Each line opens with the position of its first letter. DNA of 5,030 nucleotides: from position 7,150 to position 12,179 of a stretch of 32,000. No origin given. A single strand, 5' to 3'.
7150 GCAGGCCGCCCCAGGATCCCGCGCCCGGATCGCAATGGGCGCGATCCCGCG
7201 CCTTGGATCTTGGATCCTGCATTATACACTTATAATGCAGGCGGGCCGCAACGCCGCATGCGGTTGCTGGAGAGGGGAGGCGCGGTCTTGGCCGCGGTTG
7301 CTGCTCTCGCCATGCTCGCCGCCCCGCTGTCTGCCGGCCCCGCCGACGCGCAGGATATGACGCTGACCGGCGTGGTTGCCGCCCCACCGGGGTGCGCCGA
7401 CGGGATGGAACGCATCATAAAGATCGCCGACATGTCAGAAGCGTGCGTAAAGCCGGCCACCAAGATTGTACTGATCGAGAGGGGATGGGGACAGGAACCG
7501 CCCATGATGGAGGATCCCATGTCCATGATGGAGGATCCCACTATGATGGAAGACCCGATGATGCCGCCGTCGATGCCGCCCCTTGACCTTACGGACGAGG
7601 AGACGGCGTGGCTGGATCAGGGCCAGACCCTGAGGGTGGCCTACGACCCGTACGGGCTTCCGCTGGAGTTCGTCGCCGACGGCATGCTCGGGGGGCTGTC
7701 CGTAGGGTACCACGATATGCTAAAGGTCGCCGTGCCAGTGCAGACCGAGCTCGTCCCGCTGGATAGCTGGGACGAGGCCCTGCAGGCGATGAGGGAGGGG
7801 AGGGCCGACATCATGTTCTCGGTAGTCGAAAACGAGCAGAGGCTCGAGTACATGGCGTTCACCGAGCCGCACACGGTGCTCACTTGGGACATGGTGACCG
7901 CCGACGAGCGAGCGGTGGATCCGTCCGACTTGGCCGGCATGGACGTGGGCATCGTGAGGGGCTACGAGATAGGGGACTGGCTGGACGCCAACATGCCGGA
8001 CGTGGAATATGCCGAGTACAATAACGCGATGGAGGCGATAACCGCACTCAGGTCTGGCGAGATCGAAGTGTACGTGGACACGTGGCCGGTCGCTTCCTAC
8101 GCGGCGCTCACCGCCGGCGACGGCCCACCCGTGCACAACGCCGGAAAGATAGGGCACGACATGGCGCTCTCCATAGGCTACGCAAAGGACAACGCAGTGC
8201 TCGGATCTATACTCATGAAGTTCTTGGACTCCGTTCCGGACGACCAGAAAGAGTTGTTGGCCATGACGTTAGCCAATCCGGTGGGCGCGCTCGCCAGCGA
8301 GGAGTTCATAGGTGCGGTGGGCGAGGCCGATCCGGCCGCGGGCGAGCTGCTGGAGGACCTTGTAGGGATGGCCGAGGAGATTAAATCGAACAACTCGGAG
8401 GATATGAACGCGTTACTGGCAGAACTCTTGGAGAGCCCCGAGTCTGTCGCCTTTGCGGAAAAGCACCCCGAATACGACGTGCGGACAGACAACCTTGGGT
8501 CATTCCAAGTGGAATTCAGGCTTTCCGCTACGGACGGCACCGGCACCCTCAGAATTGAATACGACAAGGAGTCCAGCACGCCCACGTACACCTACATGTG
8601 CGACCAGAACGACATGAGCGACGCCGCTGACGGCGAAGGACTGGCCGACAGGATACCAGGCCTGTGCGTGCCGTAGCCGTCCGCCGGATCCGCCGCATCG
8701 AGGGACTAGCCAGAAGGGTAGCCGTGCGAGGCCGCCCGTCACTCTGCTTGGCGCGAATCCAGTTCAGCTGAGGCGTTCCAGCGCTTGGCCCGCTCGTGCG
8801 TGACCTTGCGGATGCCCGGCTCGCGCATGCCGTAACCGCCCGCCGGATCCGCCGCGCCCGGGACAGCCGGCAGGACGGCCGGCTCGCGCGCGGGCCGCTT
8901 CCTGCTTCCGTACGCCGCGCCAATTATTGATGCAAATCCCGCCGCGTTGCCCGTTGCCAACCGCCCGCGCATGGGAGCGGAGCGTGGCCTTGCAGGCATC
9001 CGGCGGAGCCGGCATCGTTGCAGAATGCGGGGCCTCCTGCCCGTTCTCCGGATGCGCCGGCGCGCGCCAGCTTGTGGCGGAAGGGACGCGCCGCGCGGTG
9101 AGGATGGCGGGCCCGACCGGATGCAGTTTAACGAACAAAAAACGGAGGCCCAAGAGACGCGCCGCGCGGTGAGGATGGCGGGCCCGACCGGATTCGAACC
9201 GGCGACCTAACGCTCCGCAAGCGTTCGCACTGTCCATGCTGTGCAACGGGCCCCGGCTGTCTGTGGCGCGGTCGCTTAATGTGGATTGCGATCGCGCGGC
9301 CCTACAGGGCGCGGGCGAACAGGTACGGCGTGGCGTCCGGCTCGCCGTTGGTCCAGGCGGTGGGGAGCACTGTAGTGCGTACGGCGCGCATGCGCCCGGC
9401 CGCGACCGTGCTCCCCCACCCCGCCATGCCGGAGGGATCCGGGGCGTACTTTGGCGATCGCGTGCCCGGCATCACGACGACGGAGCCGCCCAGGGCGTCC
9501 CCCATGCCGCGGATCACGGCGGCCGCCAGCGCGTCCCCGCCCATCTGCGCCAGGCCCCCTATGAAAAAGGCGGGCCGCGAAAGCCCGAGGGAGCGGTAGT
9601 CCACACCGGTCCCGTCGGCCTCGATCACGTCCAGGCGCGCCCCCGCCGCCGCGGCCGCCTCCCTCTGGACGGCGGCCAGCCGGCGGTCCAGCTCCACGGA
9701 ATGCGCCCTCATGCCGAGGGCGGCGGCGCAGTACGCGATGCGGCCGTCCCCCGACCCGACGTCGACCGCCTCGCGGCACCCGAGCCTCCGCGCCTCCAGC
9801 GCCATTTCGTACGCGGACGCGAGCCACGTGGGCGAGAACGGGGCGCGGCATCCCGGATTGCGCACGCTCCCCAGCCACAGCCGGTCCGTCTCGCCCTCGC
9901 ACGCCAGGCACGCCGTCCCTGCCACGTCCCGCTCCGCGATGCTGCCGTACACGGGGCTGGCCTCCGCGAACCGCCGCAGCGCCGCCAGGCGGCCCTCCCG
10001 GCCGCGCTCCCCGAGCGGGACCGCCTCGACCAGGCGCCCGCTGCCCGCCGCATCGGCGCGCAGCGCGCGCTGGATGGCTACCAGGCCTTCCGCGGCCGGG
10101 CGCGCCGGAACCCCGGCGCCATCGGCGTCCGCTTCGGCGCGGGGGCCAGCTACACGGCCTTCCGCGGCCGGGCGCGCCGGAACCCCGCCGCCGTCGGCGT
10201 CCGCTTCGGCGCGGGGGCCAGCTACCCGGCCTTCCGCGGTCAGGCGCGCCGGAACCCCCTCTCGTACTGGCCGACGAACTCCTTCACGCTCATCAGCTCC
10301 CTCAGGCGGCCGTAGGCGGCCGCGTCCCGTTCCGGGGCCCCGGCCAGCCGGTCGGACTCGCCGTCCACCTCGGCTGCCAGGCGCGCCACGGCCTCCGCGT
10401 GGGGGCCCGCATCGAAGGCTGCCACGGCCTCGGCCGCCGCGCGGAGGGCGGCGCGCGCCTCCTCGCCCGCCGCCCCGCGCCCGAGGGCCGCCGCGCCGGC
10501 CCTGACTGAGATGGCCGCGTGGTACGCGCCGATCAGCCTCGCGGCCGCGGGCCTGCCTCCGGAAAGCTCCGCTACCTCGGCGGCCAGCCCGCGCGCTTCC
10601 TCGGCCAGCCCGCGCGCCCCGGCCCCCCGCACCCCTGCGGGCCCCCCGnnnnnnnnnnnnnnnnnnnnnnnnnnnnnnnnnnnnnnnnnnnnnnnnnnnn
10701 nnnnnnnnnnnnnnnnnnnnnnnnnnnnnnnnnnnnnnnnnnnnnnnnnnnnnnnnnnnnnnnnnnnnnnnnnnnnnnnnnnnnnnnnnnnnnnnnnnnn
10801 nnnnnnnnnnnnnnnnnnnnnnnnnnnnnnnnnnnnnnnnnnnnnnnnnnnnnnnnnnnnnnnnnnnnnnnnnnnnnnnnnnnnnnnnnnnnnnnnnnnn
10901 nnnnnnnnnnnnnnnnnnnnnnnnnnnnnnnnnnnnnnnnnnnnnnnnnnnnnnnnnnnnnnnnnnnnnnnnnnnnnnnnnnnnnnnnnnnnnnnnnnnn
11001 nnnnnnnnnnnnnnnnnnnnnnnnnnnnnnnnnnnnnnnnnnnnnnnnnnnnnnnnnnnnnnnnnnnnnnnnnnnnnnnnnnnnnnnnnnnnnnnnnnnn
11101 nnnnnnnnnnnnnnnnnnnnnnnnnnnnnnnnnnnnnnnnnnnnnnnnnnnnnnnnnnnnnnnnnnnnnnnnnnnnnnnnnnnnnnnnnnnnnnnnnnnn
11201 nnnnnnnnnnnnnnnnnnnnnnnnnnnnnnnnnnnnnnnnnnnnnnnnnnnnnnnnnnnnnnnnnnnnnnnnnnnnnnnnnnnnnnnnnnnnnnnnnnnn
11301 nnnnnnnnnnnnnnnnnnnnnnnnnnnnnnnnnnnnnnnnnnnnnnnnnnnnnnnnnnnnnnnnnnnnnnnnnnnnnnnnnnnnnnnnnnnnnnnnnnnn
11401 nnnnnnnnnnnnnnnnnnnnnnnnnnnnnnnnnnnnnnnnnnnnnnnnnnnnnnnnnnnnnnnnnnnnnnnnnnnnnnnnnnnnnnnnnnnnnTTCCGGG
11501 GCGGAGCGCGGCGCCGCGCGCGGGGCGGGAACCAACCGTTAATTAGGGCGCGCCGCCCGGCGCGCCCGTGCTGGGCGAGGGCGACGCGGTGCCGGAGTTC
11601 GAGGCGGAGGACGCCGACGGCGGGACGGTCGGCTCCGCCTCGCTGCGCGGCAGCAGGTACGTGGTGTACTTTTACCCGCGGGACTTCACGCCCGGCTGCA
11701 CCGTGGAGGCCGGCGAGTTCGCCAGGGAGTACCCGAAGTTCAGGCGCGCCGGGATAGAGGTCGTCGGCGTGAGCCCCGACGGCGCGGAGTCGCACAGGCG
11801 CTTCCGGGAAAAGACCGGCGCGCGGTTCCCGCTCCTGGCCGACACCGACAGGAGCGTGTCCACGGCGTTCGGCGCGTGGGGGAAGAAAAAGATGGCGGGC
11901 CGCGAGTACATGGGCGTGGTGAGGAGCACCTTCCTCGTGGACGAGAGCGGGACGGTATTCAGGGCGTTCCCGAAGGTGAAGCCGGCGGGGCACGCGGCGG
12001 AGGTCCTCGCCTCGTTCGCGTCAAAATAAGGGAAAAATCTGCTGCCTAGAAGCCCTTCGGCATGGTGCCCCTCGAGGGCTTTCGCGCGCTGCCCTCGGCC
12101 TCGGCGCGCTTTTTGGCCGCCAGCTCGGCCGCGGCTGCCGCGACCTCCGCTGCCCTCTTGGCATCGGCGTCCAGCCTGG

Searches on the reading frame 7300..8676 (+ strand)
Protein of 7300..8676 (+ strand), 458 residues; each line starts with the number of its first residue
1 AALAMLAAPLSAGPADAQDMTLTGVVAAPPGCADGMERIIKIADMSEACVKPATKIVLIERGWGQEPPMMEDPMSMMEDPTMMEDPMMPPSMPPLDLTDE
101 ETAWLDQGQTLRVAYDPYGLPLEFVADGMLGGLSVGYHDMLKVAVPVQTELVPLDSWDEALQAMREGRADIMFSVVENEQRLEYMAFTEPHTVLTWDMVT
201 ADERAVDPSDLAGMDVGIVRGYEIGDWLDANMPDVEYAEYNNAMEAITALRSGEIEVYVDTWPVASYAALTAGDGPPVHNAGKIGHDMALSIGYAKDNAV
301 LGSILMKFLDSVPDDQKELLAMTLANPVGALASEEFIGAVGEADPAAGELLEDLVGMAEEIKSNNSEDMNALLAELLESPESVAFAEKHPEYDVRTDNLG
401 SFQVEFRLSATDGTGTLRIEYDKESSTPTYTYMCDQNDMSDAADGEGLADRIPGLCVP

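Call 12: search_protein_families(library=pfam, proteins=[window:7300-8676:+], max_evalue=0.01)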
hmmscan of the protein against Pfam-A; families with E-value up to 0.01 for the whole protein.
window:7300-8676:+ (458 aa): 1 family
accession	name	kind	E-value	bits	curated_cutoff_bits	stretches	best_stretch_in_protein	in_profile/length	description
PF00497.25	SBP_bac_3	-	2.2e-11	44.1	26.4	1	111-315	1-119/132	Bacterial extracellular solute-binding proteins, family 3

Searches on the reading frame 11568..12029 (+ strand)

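Call 11: search_protein_families(library=pfam, proteins=[window:11568-12029:+], max_evalue=0.01)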
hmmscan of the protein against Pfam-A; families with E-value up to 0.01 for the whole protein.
window:11568-12029:+ (153 aa): 4 families
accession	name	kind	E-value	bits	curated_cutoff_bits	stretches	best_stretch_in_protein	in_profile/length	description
PF00578.27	AhpC-TSA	-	9.2e-37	126.2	26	1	5-130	2-121/124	AhpC/TSA family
PF08534.16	Redoxin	-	3.4e-19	69.5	26.6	1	4-139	2-137/148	Redoxin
PF13911.12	AhpC-TSA_2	-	8.6e-07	29.8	27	1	52-108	3-59/114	AhpC/TSA antioxidant enzyme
PF05988.18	DUF899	-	7.9e-05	22.8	27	1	42-134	86-184/224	Bacterial protein of unknown function (DUF899)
